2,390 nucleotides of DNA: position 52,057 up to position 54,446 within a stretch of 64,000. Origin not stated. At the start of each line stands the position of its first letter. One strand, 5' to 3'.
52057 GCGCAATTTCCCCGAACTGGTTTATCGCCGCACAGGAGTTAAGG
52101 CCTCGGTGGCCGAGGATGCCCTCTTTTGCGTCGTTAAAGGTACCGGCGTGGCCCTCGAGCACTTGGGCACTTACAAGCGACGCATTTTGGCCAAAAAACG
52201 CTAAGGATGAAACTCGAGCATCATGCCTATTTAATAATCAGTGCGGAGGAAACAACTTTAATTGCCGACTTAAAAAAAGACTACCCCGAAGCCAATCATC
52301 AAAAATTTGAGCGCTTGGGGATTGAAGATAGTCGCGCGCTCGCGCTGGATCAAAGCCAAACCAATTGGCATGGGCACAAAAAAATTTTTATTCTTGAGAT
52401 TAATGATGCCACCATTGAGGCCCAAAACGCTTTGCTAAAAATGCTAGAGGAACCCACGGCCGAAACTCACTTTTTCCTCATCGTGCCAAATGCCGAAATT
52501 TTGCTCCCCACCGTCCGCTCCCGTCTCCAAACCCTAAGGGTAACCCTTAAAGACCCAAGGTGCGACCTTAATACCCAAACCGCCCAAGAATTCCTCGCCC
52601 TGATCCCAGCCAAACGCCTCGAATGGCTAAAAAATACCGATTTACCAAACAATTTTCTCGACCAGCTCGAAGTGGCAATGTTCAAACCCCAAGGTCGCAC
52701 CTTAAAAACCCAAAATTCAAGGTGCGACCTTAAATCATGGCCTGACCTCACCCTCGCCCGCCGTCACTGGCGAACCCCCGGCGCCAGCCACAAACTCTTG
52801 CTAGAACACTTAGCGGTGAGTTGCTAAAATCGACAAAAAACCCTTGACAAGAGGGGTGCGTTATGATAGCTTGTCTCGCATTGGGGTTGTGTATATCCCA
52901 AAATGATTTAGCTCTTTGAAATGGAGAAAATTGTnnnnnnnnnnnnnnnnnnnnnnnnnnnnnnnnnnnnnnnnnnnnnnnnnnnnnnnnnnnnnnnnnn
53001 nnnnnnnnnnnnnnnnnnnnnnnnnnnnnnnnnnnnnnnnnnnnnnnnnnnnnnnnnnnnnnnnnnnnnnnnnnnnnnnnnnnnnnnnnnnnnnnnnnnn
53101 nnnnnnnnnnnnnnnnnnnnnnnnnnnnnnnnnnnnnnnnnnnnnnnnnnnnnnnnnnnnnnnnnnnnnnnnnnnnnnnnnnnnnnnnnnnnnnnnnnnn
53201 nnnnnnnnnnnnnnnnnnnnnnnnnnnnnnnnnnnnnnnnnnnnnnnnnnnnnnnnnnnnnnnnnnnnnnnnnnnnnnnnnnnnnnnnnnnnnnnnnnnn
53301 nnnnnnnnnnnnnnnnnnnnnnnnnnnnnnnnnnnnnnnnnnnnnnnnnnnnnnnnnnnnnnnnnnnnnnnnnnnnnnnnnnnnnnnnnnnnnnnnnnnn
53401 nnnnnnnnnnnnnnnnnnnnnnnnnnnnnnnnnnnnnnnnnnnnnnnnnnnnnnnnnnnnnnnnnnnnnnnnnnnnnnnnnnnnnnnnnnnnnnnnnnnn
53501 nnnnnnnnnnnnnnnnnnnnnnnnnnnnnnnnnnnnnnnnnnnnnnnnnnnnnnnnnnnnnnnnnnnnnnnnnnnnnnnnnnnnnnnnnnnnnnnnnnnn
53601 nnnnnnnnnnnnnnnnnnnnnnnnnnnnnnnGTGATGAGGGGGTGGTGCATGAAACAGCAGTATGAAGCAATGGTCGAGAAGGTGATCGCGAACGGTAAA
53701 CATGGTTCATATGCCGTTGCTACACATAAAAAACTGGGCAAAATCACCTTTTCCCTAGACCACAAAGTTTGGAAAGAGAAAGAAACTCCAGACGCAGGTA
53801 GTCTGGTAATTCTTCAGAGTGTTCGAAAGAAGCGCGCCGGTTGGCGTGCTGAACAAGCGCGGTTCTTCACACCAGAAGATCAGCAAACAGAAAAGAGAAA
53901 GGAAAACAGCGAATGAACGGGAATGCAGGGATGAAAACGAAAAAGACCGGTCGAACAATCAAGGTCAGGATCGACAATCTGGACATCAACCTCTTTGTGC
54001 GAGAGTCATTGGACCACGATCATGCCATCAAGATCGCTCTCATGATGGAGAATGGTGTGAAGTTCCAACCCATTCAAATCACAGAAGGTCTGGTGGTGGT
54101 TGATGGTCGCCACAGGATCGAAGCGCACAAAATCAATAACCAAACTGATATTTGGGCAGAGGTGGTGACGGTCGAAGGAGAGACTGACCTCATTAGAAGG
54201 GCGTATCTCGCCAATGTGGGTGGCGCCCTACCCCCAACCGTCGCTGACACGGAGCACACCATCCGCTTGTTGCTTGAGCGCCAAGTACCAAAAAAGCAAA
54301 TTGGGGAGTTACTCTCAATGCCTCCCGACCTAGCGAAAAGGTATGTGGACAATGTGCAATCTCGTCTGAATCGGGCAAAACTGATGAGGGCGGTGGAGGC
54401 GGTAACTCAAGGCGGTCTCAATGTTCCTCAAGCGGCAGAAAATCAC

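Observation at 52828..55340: Island between holB and frr: uncharacterised three-gene operon ending in a ParB-like nuclease-domain protein, convergent with a RelE toxin-antitoxin pair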

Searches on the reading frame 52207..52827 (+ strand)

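Call 3: search_protein_families(library=pfam, proteins=[window:52207-52827:+], max_evalue=1)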
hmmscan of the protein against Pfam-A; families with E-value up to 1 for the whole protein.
window:52207-52827:+ (206 aa): 2 families
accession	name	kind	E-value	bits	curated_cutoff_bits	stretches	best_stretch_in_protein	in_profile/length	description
PF13177.12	DNA_pol3_delta2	-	1.4e-17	64.6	27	1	24-112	79-157/161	DNA polymerase III, delta subunit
PF21907.4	SAM_CEP-1_C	-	0.037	14.7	26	1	1-55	47-99/103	CEP-1 C-terminal SAM domain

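Call 4: search_protein_families(library=ncbifam, proteins=[window:52207-52827:+], max_evalue=1)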
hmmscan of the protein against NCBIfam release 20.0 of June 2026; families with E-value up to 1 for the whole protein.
window:52207-52827:+ (206 aa): 55 families (the best 25 are shown)
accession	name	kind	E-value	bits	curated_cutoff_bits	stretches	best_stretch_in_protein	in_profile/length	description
TIGR00678.1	holB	equivalog_domain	1.3e-18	67.3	180.6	1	17-116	75-156/188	DNA polymerase III subunit delta'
NF006296.0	PRK08485.1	equivalog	2.6e-17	63.4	140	1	7-119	5-117/206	DNA polymerase III subunit delta'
NF005972.1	PRK08058.1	equivalog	1.4e-14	54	340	1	39-113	91-166/328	DNA polymerase III subunit delta'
NF005677.0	PRK07471.1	equivalog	2.1e-13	50.1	252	1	4-113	88-198/366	DNA polymerase III subunit delta'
NF004047.0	PRK05564.1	equivalog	2.4e-13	49.8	282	1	7-115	47-152/313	DNA polymerase III subunit delta'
NF005581.0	PRK07276.1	equivalog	5e-12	46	263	1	43-112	90-160/291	DNA polymerase III subunit delta'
NF004759.0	PRK06090.1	equivalog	6.1e-12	45.5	457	1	45-144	99-194/319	DNA polymerase III subunit delta'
NF004310.0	PRK05707.1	equivalog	8.5e-12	45.1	280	1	39-115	88-165/328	DNA polymerase III subunit delta'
NF005362.0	PRK06871.1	equivalog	1.8e-11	43.8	456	1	37-118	88-170/327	DNA polymerase III subunit delta'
NF005515.0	PRK07132.1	equivalog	3.2e-11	43.3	204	1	56-118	91-154/301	DNA polymerase III subunit delta'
NF005926.0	PRK07940.1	equivalog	4.1e-11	42.8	300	1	36-113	94-172/394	DNA polymerase III subunit delta'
NF006586.0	PRK09112.1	equivalog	6.2e-11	42.1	308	1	38-113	122-198/351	DNA polymerase III subunit delta'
NF005638.0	PRK07399.1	subfamily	8.3e-11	41.5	230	1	16-112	86-182/317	DNA polymerase III subunit delta'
NF006430.0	PRK08699.1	equivalog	4.9e-10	38.9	481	1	30-113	86-170/325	DNA polymerase III subunit delta'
NF005941.0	PRK07993.1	equivalog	8.1e-10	38.7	477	1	35-109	86-161/334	DNA polymerase III subunit delta'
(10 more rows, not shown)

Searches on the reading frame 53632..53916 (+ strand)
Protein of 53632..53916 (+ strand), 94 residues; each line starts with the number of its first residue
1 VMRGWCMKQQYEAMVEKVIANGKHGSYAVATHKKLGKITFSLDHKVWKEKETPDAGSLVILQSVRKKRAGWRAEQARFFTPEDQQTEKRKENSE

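Call 3: search_protein_families(library=pfam, proteins=[window:53632-53916:+], max_evalue=1)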
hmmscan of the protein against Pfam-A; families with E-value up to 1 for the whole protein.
window:53632-53916:+ (94 aa): 1 family
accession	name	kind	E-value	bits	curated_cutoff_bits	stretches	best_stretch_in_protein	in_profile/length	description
PF07379.16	DUF1494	-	0.18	12.1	24.3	1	8-68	102-163/179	Protein of unknown function (DUF1494)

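Call 4: search_protein_families(library=ncbifam, proteins=[window:53632-53916:+], max_evalue=1)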
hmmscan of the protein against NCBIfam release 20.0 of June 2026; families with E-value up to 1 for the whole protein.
window:53632-53916:+ (94 aa): 1 family
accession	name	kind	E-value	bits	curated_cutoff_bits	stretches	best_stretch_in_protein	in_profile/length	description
TIGR00523.1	eIF-1A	equivalog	0.052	13.6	102.9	1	9-50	19-60/98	translation initiation factor eIF-1A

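Call 5: search_protein_families(library=padloc, proteins=[window:53632-53916:+], max_evalue=1)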
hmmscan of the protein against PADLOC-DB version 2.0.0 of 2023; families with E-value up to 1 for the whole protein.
window:53632-53916:+ (94 aa): 0 families

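Call 6: search_protein_families(library=phrogs, proteins=[window:53632-53916:+], max_evalue=1)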
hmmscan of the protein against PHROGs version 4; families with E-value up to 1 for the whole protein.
window:53632-53916:+ (94 aa): 0 families

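Call 18: find_homologous_proteins(query=window:53632-53916:+)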
Query window:53632-53916:+ (94 aa): 5 proteins with E <= 0.001 among 5 candidates.
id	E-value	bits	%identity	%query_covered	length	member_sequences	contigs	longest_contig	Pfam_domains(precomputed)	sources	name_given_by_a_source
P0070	3.9e-50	185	99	94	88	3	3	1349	-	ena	-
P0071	2.1e-25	106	62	86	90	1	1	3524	-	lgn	-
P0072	5.7e-25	105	62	86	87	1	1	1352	-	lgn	-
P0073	5.9e-22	95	57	88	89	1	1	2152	-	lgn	-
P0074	1.0e-16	79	52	83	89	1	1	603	-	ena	-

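Call 37: predict_structure(alignment_id=A5)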
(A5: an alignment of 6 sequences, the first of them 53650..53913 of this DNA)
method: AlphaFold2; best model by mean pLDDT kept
length: 88 residues; sequences in the alignment: 6
mean_pLDDT: 85.5   pTM: 0.71
mean pLDDT of the five models: 85.5, 85.3, 83.0, 61.9, 46.5
residues with pLDDT >= 90: 55; 70-90: 21; 50-70: 8; < 50: 4
segments of 3 or more residues with pLDDT < 50: 85-88
pLDDT, mean of each block of 10 residues (from residue 1): 85 85 93 93 92 93 91 81 50
secondary structure, 60 per line:
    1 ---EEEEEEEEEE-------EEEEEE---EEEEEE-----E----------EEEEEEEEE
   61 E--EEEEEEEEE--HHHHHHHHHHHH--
elements in order: E4-13 E21-26 E30-35 E52-61 E64-72 H75-86

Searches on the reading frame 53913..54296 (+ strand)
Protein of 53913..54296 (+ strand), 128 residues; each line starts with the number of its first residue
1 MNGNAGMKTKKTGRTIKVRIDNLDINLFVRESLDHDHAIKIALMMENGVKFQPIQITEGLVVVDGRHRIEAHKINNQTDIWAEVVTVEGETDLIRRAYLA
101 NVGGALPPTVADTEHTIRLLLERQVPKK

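Call 62: search_solved_structures(query=A7, max_evalue=5, show_alignments=3)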
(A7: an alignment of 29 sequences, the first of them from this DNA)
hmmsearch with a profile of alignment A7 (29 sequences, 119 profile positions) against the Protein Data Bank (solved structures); distinct sequences matched with E-value up to 5: 14.
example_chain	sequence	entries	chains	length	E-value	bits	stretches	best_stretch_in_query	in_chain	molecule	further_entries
4umk_A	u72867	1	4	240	0.0052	19.7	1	10-84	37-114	PROBABLE CHROMOSOME-PARTITIONING PROTEIN PARB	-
6ky4_A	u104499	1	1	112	0.015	18.2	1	11-81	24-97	Sulfiredoxin, chloroplastic/mitochondrial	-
7bnk_A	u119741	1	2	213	0.044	16.7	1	20-94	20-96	ParB family protein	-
7bnr_A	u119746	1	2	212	0.048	16.6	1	21-94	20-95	ParB family protein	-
7o0n_A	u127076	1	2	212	0.052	16.5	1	20-94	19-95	ParB family protein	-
6pe3_A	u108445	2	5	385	0.17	14.8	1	39-107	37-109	Uncharacterized protein MJ1094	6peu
1vz0_A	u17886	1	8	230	0.57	13.1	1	21-86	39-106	Chromosome-partitioning protein Spo0J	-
3cyi_A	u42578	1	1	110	0.81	12.6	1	24-78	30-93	Sulfiredoxin-1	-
3hy2_X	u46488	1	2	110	0.92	12.5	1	25-78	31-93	Sulfiredoxin-1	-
7lj1_a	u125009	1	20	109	0.92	12.4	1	24-78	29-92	Sulfiredoxin-1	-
2rii_X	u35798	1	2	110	0.94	12.4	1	24-78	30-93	Sulfiredoxin-1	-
1xw3_A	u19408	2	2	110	0.95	12.4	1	24-78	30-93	SULFIREDOXIN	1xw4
5uje_A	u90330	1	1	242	1.2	12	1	42-77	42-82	SbnI protein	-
1yzs_A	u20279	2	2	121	1.2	12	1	25-78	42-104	sulfiredoxin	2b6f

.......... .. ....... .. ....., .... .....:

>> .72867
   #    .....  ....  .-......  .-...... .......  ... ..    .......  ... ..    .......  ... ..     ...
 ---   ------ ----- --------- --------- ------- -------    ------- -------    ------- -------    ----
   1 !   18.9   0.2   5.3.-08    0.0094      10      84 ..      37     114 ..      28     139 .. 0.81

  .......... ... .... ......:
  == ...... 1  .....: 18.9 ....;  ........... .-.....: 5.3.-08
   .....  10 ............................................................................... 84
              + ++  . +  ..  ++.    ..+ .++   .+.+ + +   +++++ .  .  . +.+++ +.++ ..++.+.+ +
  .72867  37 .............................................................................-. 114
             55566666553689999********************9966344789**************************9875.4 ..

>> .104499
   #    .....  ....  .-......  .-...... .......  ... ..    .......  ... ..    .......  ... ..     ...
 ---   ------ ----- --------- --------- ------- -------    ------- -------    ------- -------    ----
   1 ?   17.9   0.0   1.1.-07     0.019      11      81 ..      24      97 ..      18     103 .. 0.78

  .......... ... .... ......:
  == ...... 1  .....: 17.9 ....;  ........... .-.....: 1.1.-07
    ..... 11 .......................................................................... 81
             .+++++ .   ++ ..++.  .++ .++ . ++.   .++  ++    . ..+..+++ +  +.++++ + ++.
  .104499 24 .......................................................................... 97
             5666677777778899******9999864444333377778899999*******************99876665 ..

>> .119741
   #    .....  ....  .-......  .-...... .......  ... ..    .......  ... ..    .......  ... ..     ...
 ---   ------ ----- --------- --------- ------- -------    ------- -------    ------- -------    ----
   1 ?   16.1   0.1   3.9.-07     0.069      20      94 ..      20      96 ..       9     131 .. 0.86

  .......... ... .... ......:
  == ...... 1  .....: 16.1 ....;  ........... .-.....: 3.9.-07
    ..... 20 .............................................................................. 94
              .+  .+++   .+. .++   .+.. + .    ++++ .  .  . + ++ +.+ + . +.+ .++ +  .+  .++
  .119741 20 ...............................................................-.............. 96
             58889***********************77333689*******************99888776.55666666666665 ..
